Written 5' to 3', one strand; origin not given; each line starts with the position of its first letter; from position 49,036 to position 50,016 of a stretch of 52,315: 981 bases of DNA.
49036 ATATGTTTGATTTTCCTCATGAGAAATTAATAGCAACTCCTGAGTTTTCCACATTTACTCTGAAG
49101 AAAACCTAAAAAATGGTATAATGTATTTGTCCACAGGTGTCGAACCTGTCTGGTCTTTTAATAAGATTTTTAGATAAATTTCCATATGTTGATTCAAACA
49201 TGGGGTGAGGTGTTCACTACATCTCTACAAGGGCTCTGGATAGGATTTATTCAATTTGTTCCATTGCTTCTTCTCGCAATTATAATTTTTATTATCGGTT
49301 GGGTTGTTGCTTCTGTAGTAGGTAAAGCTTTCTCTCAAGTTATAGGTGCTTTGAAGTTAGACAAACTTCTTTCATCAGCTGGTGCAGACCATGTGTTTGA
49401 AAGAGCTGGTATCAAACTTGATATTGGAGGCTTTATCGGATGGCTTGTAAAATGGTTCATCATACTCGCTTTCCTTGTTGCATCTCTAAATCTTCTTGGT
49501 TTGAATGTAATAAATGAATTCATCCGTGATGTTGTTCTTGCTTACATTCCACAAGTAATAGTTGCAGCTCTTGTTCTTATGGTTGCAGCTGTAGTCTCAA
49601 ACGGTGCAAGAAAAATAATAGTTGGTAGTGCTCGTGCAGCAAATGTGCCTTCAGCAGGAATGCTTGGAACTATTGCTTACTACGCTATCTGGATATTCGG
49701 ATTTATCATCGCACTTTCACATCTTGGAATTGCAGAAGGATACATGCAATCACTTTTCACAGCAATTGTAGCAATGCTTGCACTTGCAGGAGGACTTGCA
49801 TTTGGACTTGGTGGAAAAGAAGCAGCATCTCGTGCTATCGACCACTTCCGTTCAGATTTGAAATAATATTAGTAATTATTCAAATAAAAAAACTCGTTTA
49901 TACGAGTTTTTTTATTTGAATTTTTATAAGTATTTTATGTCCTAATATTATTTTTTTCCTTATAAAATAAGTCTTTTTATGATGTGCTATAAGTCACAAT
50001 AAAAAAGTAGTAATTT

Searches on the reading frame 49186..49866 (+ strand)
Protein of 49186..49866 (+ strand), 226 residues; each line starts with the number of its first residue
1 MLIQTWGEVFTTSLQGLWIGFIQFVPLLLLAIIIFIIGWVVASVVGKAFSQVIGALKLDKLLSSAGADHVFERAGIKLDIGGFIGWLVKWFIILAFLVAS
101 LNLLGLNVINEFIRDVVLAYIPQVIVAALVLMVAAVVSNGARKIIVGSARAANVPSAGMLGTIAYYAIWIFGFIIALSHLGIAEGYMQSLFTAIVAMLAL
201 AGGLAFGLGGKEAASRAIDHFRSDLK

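Call 75: search_protein_families(library=pfam, proteins=[window:49186-49866:+], max_evalue=0.001)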
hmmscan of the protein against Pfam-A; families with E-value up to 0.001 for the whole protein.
window:49186-49866:+ (226 aa): 1 family
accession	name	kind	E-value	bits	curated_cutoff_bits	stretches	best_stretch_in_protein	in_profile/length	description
PF05552.17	MS_channel_1st_1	-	3.9e-12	46.3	22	2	13-60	2-49/50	Mechanosensitive ion channel, conserved TM helix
